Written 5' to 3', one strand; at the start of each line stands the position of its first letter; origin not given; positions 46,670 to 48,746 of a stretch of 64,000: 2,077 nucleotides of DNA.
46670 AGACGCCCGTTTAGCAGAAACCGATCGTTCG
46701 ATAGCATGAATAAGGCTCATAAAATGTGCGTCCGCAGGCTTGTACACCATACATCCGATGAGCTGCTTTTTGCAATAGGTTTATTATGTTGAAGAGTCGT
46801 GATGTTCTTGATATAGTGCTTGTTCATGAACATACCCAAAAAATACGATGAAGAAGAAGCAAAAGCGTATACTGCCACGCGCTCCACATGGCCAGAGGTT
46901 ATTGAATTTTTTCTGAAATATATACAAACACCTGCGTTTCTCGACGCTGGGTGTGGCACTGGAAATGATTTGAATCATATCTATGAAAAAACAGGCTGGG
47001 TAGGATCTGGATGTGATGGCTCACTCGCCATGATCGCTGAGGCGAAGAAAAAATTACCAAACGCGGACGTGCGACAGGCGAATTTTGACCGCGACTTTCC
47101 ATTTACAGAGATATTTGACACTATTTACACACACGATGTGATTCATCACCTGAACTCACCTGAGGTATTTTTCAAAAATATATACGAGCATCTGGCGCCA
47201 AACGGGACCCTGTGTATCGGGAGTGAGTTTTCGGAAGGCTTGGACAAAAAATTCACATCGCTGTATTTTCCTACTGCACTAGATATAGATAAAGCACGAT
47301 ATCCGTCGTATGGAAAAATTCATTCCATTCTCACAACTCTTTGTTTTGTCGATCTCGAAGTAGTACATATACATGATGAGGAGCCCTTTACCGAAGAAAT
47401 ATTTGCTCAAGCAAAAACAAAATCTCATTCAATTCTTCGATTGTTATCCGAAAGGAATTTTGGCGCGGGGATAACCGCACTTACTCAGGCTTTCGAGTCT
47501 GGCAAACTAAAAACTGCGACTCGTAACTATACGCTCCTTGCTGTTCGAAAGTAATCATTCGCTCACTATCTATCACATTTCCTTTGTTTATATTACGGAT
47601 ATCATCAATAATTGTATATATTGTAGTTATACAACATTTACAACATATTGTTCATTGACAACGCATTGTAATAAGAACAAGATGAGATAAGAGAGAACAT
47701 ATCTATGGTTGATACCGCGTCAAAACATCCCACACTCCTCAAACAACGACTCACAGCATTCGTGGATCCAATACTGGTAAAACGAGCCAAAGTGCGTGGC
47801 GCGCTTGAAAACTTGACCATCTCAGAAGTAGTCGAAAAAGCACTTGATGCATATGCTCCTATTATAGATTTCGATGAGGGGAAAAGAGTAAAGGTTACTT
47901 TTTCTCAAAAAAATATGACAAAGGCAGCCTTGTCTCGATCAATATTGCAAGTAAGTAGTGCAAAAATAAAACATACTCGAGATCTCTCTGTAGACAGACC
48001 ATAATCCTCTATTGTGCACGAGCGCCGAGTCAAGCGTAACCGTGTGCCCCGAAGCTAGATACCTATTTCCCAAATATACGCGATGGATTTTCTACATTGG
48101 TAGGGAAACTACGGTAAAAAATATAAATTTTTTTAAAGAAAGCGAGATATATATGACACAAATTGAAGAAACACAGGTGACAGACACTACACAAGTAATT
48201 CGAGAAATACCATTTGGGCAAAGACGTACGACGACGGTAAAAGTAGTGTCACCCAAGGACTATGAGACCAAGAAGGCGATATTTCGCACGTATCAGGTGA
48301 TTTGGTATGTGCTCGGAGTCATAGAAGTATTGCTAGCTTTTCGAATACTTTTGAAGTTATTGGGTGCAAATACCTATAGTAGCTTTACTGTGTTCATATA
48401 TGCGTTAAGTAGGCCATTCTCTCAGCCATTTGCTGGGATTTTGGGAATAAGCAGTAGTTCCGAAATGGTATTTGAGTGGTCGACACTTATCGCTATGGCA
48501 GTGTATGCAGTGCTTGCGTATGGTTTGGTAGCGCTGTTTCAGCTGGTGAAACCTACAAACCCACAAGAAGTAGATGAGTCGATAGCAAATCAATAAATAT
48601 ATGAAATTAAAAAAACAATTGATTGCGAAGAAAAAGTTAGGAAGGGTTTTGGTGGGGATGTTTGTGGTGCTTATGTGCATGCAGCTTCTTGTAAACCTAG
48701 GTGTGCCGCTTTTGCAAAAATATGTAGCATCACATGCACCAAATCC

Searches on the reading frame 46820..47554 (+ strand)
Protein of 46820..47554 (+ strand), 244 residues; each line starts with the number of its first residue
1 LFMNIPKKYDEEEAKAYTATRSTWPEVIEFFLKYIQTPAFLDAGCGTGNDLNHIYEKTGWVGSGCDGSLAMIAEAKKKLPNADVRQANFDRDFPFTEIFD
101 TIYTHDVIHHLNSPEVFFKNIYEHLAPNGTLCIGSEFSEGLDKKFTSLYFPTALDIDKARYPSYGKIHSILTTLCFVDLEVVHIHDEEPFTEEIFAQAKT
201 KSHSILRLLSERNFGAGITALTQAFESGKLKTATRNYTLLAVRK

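Call 45: search_protein_families(library=pfam, max_evalue=0.01, proteins=[window:46820-47554:+])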
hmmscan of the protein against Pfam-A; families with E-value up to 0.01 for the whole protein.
window:46820-47554:+ (244 aa): 7 families
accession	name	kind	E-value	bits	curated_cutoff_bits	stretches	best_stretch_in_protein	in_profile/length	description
PF08242.18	Methyltransf_12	-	2.3e-15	57.5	30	1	41-131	1-98/98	Methyltransferase domain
PF08241.18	Methyltransf_11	-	3.8e-15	56.7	21.2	1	41-133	1-95/95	Methyltransferase domain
PF13489.12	Methyltransf_23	-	4.2e-15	56.3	27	1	23-133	8-116/164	Methyltransferase domain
PF13649.12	Methyltransf_25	-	1.2e-14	55.2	27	1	41-129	2-97/97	Methyltransferase domain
PF13847.12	Methyltransf_31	-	1.5e-11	44.6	27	1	40-135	7-111/145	Methyltransferase domain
PF08003.17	Methyltransf_9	-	9.2e-05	22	23.8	1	29-143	108-227/315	Protein of unknown function (DUF1698)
PF11994.14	DUF3489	-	0.0051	17.3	29.5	0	48-78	21-51/68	Protein of unknown function (DUF3489)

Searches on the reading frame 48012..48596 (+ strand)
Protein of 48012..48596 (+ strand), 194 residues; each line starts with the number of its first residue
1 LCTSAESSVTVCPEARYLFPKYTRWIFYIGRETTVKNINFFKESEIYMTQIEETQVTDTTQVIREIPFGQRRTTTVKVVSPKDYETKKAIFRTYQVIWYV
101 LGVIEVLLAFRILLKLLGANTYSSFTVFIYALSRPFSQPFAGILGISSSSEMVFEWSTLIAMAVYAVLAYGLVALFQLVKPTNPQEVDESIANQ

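Call 45: search_protein_families(library=pfam, max_evalue=0.01, proteins=[window:48012-48596:+])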
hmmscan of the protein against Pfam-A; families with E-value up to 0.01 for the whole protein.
window:48012-48596:+ (194 aa): 1 family
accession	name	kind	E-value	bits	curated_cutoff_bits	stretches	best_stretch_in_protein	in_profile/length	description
PF02325.22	YGGT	-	5.3e-06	27.2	27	1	100-169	3-67/70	YGGT family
